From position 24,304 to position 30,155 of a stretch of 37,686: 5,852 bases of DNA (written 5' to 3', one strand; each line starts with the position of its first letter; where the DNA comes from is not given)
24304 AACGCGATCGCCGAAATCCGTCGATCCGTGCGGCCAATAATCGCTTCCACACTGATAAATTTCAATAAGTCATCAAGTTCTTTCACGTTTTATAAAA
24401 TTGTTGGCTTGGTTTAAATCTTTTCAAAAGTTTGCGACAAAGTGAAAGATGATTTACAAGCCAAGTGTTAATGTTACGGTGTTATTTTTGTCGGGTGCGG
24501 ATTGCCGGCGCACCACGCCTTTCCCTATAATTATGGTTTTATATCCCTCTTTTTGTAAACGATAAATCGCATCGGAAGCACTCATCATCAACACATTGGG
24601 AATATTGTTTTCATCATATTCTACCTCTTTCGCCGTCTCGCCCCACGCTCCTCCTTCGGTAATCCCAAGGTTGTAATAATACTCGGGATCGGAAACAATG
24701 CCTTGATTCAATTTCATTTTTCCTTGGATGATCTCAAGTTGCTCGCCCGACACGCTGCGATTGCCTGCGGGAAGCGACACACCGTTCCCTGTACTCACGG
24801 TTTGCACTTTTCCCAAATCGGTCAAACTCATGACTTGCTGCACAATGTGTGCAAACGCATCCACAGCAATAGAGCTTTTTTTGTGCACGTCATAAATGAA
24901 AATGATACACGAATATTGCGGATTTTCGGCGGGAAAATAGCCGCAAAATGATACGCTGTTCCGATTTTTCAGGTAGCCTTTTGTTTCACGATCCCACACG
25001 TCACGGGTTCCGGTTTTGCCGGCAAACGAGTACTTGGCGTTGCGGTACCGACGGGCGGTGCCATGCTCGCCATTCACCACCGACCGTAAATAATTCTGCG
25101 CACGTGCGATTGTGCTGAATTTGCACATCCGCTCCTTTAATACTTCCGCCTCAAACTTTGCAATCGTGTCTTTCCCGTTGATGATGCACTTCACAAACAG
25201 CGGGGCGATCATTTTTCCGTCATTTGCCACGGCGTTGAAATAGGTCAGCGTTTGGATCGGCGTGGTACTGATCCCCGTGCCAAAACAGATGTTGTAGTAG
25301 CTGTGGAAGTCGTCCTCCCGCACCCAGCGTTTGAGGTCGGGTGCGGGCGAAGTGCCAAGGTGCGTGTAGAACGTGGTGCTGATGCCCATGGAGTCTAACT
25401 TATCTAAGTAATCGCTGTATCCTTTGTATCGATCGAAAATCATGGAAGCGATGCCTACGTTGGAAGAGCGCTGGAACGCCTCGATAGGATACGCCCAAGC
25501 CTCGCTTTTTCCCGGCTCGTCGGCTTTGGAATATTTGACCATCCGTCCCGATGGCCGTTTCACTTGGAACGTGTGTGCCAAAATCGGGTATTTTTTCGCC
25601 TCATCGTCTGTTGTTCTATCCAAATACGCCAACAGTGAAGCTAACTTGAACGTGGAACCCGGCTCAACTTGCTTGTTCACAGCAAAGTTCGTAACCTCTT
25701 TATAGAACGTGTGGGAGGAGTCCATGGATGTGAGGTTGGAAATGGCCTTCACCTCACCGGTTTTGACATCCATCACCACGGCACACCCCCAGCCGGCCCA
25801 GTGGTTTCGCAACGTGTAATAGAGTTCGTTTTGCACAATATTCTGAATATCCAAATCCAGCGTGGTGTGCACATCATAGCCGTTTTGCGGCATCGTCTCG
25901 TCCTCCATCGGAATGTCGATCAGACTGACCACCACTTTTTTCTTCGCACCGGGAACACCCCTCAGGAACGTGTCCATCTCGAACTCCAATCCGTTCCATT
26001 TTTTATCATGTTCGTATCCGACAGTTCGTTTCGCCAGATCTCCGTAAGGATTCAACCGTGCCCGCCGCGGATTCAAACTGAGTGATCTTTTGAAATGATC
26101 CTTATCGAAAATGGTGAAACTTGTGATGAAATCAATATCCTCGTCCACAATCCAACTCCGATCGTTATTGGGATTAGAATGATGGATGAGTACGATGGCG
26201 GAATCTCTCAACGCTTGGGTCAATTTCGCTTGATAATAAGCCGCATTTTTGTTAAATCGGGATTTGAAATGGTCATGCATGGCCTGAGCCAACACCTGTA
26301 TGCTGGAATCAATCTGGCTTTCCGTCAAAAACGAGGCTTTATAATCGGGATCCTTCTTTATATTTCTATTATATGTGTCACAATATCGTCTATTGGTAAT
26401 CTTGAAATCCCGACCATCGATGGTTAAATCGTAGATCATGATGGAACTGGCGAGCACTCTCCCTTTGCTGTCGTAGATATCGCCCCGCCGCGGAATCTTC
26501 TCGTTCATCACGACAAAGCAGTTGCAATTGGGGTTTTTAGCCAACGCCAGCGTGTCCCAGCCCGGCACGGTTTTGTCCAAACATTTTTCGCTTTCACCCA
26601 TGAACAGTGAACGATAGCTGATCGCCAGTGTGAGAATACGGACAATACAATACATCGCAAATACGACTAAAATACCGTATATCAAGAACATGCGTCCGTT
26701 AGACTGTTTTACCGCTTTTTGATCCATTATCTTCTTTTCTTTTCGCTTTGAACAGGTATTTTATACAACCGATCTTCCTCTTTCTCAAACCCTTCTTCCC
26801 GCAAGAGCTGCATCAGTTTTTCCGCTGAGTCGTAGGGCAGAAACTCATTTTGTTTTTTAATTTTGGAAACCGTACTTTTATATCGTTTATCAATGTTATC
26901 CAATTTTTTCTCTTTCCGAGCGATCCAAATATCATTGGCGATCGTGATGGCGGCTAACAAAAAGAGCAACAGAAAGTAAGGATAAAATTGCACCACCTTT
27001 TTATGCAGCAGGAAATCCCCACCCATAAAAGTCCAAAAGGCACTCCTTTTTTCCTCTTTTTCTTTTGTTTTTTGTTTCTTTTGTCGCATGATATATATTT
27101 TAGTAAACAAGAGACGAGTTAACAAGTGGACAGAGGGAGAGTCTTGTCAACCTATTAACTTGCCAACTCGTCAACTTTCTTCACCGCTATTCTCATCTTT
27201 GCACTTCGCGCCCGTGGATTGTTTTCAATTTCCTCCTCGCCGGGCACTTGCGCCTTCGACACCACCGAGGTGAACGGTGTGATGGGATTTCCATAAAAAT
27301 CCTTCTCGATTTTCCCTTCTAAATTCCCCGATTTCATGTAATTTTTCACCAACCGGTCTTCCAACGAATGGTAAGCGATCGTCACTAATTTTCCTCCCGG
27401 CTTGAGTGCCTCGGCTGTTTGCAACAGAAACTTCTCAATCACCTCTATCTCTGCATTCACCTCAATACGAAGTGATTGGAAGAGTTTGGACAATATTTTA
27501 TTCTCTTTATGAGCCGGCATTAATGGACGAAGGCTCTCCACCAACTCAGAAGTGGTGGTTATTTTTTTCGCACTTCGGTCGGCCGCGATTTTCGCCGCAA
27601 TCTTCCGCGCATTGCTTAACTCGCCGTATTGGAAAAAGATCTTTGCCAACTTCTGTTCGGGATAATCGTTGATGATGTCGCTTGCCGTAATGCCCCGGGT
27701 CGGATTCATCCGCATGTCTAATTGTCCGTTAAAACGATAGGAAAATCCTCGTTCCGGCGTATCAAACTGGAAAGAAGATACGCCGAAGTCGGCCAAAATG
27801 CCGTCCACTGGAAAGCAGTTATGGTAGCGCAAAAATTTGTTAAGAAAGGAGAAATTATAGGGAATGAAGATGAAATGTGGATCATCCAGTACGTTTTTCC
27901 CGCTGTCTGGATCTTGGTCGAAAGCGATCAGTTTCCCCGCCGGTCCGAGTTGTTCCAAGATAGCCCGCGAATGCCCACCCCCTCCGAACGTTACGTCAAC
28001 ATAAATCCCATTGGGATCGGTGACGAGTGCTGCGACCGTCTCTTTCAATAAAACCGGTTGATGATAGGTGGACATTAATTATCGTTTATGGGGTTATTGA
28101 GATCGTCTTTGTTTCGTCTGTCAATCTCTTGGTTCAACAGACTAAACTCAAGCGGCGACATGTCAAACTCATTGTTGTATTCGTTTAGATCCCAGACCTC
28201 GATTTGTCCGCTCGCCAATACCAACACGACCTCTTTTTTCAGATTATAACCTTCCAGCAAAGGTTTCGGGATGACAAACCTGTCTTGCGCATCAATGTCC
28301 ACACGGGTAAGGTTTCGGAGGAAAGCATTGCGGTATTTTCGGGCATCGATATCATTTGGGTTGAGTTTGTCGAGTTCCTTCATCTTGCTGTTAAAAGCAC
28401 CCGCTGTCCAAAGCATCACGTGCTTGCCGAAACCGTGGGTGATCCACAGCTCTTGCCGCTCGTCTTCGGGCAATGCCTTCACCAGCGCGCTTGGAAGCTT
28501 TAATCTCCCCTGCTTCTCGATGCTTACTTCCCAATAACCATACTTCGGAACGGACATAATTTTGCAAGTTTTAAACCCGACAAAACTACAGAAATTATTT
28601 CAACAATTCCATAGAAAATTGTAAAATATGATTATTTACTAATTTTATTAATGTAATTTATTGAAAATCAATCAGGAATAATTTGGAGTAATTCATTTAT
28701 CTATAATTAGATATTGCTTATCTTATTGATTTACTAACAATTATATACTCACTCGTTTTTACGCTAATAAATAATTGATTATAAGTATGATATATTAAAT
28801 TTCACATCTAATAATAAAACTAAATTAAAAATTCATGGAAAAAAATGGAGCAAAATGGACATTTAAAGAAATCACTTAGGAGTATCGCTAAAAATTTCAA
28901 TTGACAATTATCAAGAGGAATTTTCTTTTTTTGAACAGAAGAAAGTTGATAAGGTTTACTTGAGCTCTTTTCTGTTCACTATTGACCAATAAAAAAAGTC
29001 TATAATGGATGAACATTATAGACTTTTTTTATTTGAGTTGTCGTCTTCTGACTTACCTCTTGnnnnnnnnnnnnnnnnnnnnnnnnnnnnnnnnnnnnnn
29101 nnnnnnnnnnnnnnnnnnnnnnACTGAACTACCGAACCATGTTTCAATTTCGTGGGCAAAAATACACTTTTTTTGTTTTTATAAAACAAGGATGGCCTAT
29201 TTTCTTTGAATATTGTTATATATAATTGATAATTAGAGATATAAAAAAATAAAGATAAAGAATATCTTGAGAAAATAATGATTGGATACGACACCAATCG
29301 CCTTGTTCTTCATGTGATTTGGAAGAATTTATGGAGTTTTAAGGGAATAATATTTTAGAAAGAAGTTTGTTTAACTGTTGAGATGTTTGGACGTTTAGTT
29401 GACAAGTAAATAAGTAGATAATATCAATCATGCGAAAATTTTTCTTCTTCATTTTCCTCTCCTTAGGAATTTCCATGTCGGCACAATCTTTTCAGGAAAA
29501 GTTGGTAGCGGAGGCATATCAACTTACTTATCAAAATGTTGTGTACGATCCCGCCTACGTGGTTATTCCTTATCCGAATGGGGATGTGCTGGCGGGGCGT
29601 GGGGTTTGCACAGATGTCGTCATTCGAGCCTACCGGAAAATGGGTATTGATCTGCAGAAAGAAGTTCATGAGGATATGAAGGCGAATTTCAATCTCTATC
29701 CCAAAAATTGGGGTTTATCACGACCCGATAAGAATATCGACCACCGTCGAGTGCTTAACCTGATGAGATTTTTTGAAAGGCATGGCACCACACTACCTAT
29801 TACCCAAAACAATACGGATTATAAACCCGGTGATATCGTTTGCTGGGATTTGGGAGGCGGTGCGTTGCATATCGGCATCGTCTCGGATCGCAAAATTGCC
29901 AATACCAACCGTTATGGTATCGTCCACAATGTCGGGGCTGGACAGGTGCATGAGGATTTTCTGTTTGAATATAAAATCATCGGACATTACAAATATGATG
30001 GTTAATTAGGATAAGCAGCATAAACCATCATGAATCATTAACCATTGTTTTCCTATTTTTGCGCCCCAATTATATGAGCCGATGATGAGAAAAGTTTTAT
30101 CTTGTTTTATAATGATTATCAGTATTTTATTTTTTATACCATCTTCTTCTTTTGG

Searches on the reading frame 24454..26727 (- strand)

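Call 25: search_protein_families(library=pfam, proteins=[window:24454-26727:-], max_evalue=0.001)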
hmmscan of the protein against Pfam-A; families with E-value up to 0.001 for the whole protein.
window:24454-26727:- (757 aa): 2 families
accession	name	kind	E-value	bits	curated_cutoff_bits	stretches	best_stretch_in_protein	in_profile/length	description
PF00905.27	Transpeptidase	-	2.2e-41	142.5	22.1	1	314-628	1-297/299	Penicillin binding protein transpeptidase domain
PF03717.20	PBP_dimer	-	4.5e-08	34.1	24.4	1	79-238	4-122/180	Penicillin-binding Protein dimerisation domain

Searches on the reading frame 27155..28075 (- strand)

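Call 46: search_protein_families(library=pfam, proteins=[window:27155-28075:-], max_evalue=0.001)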
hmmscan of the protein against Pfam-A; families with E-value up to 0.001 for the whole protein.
window:27155-28075:- (306 aa): 2 families
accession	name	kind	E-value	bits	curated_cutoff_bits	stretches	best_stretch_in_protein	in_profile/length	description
PF01795.25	Methyltransf_5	-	1.5e-89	300.9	27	1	4-299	3-308/309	MraW methylase family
PF01728.25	FtsJ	-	0.00034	21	24.1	0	19-99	19-101/181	FtsJ-like methyltransferase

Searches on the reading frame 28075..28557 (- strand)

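Call 46: search_protein_families(library=pfam, proteins=[window:28075-28557:-], max_evalue=0.001)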
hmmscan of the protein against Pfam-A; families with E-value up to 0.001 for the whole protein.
window:28075-28557:- (160 aa): 1 family
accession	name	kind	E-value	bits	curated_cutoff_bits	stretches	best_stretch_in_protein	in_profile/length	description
PF02381.23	MraZ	-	8.6e-15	54.9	23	1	80-132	2-54/72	MraZ protein, putative antitoxin-like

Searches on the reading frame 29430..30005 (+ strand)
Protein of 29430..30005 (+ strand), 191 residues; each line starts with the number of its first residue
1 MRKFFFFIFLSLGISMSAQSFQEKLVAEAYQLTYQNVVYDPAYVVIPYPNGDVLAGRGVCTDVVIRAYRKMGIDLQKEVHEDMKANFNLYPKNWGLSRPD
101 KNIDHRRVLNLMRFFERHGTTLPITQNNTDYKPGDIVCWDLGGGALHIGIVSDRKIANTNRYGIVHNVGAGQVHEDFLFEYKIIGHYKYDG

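Call 47: search_protein_families(library=pfam, proteins=[window:29430-30005:+], max_evalue=0.001)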
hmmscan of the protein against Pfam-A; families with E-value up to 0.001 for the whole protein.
window:29430-30005:+ (191 aa): 1 family
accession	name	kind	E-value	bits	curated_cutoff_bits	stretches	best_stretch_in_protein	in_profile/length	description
PF06940.17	DUF1287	-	4.8e-69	231.7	25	1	27-189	2-163/163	Domain of unknown function (DUF1287)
